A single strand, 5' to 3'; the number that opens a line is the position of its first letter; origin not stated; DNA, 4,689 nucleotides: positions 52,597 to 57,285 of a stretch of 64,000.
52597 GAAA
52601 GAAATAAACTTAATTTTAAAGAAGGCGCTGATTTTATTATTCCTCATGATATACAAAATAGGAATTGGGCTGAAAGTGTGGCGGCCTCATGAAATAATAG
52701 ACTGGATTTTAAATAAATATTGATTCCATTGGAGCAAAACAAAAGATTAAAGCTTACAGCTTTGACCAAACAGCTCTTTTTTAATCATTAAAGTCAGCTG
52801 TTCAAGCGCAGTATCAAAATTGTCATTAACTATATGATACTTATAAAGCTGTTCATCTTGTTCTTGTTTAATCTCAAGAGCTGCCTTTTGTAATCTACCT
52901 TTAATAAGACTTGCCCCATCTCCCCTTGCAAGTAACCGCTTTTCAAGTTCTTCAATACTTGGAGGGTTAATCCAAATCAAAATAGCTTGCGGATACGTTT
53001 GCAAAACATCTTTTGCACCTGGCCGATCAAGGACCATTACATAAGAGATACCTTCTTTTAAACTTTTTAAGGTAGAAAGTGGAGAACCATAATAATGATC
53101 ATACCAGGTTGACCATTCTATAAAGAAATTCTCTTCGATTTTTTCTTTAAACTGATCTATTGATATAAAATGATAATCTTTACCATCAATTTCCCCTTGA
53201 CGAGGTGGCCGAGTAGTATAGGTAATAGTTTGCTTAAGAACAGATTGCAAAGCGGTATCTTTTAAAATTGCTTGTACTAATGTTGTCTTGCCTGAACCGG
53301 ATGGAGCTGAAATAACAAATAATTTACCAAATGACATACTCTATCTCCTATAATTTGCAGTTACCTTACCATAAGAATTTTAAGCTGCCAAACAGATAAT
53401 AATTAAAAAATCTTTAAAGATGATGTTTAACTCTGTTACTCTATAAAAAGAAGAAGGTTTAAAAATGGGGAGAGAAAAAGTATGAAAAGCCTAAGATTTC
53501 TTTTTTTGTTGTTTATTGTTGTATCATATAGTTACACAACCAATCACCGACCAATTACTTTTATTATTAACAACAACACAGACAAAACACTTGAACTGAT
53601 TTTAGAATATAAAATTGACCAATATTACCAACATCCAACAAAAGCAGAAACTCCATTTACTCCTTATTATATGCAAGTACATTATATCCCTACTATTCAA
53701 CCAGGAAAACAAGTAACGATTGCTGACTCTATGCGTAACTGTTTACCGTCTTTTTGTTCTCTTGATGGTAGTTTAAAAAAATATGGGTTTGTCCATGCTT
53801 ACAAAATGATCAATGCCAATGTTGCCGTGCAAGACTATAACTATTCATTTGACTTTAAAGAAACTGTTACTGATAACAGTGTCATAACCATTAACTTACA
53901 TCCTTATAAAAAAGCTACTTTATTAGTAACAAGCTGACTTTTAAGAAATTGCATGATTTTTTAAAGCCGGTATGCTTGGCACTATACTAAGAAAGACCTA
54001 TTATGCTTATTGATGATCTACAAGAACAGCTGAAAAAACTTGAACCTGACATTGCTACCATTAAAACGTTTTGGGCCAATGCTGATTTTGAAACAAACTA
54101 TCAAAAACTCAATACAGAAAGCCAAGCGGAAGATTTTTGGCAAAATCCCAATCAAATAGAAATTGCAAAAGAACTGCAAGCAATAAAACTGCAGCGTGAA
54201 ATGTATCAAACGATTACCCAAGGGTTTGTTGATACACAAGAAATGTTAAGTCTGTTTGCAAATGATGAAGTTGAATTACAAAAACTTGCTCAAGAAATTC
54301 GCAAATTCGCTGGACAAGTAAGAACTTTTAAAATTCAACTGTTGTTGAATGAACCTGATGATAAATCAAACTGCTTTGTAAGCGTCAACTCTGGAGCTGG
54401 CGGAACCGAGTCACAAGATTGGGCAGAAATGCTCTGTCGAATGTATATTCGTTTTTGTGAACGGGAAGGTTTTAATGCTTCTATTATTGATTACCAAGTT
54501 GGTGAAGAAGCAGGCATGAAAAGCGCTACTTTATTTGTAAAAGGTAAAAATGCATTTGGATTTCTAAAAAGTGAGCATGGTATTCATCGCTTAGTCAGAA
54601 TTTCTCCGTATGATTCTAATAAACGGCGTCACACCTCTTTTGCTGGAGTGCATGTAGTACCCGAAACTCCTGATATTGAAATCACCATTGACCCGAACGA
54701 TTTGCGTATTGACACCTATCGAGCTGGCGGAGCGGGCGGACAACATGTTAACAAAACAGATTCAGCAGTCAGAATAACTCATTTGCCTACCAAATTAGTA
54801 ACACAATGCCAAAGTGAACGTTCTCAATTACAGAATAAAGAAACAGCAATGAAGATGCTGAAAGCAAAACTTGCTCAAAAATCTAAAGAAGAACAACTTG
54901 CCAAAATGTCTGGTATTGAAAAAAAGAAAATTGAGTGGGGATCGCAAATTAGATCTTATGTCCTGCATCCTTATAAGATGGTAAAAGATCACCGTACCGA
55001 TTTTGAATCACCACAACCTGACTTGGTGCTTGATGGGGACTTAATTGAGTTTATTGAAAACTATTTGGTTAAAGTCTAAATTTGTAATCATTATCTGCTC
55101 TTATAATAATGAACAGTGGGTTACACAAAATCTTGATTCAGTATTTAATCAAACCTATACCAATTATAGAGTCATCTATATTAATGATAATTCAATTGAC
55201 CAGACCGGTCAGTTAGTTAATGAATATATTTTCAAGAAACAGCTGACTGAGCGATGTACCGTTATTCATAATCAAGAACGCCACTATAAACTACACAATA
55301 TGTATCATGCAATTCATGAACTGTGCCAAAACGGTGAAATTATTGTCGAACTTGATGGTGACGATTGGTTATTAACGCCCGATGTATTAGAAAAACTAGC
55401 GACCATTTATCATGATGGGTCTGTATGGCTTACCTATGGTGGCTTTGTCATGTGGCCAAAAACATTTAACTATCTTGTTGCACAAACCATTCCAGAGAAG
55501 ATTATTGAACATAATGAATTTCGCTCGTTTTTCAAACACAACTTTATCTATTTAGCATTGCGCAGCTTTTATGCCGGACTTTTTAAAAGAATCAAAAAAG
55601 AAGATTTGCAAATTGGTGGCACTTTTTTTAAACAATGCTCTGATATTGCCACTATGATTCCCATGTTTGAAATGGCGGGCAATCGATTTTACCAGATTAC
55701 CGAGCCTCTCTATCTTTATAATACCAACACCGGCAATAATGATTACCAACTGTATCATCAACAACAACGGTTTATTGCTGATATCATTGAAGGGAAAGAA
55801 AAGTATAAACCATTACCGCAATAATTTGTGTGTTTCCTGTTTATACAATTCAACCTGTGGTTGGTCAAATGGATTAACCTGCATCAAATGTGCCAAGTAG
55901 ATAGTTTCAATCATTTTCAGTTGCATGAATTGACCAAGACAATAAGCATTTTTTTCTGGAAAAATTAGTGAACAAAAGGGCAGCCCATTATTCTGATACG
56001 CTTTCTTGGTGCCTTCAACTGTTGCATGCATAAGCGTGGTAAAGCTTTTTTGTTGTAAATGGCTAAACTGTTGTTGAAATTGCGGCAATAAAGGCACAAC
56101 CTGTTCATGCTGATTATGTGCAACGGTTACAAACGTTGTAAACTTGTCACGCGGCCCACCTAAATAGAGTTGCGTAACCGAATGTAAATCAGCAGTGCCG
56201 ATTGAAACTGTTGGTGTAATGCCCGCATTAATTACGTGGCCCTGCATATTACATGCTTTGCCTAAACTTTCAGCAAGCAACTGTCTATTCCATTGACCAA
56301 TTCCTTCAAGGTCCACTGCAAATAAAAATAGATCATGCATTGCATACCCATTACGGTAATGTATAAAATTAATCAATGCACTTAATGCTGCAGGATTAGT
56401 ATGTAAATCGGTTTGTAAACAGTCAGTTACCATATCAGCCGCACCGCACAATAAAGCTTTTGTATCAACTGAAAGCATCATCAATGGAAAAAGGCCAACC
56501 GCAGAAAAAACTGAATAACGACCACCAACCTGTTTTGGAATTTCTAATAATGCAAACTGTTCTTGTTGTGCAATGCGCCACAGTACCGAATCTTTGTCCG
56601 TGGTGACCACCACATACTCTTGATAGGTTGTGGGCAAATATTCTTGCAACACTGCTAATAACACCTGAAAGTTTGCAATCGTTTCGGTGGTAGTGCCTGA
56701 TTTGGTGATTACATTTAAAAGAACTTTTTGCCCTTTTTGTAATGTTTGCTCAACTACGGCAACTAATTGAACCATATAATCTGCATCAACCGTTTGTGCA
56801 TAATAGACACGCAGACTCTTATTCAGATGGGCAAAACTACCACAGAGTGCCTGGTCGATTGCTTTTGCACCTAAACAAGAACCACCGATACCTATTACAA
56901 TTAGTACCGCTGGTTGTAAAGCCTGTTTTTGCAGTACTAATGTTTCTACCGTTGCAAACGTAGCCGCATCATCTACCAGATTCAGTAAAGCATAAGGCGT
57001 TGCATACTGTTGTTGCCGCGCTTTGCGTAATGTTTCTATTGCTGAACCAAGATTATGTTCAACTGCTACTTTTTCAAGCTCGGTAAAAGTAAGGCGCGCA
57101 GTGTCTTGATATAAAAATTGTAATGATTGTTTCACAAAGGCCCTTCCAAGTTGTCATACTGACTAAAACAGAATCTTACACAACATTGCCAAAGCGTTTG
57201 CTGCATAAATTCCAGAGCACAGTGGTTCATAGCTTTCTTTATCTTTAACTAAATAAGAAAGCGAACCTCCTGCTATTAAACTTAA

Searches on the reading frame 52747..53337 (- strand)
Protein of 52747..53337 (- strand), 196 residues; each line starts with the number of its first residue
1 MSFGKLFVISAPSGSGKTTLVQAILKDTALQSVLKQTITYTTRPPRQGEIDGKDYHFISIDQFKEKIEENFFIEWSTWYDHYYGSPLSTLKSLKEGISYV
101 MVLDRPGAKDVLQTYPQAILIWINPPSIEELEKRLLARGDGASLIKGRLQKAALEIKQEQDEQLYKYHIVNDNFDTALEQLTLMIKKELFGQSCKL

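Call 46: search_protein_families(library=pfam, proteins=[window:52747-53337:-], max_evalue=0.001)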
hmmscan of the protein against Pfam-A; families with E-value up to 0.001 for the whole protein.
window:52747-53337:- (196 aa): 1 family
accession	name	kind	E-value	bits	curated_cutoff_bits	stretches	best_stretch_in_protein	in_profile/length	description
PF00625.27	Guanylate_kin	-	5.2e-37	127.7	25.2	1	5-187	3-181/182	Guanylate kinase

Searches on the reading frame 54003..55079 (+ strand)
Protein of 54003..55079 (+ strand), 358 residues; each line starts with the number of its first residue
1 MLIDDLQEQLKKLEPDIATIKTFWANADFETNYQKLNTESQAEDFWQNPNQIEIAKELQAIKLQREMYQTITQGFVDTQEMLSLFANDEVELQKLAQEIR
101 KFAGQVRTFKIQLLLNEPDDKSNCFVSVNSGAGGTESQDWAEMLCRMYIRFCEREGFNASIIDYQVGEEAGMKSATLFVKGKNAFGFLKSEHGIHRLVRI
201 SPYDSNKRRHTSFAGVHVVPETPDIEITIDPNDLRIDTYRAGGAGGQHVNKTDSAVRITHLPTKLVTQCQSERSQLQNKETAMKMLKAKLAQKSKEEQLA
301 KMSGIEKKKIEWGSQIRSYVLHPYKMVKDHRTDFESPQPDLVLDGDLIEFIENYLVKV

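Call 46: search_protein_families(library=pfam, proteins=[window:54003-55079:+], max_evalue=0.001)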
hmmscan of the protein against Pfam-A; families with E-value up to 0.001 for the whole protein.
window:54003-55079:+ (358 aa): 2 families
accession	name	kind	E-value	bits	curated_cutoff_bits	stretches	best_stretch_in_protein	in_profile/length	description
PF03462.23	PCRF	-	7.1e-52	176.5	24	1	30-216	2-194/194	PCRF domain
PF00472.26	RF-1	-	7.8e-43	145.6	35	1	224-331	2-116/116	RF-1 domain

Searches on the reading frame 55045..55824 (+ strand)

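Call 46: search_protein_families(library=pfam, proteins=[window:55045-55824:+], max_evalue=0.001)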
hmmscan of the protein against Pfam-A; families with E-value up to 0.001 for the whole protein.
window:55045-55824:+ (259 aa): 3 families
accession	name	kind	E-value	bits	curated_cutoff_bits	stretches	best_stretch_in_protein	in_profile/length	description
PF00535.33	Glycos_transf_2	-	1.8e-19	70.7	23.3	1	15-137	2-118/168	Glycosyl transferase family 2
PF13641.12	Glyco_tranf_2_3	-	1.6e-07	32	27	1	13-122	3-111/230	Glycosyltransferase like family 2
PF10111.15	Glyco_tranf_2_2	-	0.00082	19.4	27.3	0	15-121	2-105/276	Glycosyltransferase like family 2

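Call 69: search_protein_families(library=ncbifam, proteins=[window:55045-55824:+], max_evalue=0.00001)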
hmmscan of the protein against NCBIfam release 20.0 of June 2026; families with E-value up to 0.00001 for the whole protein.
window:55045-55824:+ (259 aa): 7 families
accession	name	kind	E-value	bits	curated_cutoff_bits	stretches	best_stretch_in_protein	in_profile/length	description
TIGR03937.1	PgaC_IcaA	equivalog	1.2e-11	44.2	422.3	1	13-108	47-137/407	poly-beta-1,6-N-acetyl-D-glucosamine synthase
NF053739.1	GlytfEpsEBac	equivalog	4e-11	42.4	450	1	12-125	2-110/265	glycosyltransferase EpsE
NF047683.1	TeichurnBiosyTuaG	equivalog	2e-10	40.8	400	1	12-137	7-126/252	teichuronic acid biosynthesis protein TuaG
NF050050.1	ProtGlycPglI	equivalog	1.4e-08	34.4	500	1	11-118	2-104/306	GalNAc(5)-diNAcBac-PP-undecaprenol beta-1,3-glucosyltransferase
NF007482.0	PRK10073.1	equivalog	3.1e-07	29.7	423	1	11-77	6-69/334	glycosyltransferase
NF038302.1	EPS_HpsE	equivalog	3e-06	26.4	300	1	12-106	2-96/307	hormogonium polysaccharide biosynthesis glycosyltransferase HpsE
TIGR04242.1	nodulat_NodC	equivalog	8.7e-06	24.9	550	0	14-135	52-169/395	chitooligosaccharide synthase NodC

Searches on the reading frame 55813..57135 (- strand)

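Call 47: search_protein_families(library=pfam, proteins=[window:55813-57135:-], max_evalue=0.001)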
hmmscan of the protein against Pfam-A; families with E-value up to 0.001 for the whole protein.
window:55813-57135:- (440 aa): 1 family
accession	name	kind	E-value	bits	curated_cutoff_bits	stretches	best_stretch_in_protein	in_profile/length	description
PF00342.24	PGI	-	7.9e-25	87.9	22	1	78-438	99-465/486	Phosphoglucose isomerase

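Call 69: search_protein_families(library=ncbifam, proteins=[window:55813-57135:-], max_evalue=0.00001)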
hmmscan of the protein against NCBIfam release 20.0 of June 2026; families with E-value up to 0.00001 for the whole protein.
window:55813-57135:- (440 aa): 7 families
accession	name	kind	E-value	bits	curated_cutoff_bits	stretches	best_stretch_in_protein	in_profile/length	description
NF010697.0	PRK14097.1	equivalog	6.9e-75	252.3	443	1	25-439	23-432/448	glucose-6-phosphate isomerase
NF003016.0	PRK03868.1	equivalog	6.8e-67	226.1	487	1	31-438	18-406/410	glucose-6-phosphate isomerase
NF040629.1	PGI_Meth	equivalog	4.4e-47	161.1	350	1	78-432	64-392/396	glucose-6-phosphate isomerase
NF010696.0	PRK14096.1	equivalog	7.7e-46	156.7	671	1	70-438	109-461/528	glucose-6-phosphate isomerase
NF001211.0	PRK00179.1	equivalog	1.4e-32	112.8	492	1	78-438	149-515/544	glucose-6-phosphate isomerase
NF007080.0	PRK09533.1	equivalog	2.3e-29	101.9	712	1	68-294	449-667/949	bifunctional transaldolase/phosoglucose isomerase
NF010695.0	PRK14095.1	equivalog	1.4e-28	99.8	703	1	76-439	152-510/536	glucose-6-phosphate isomerase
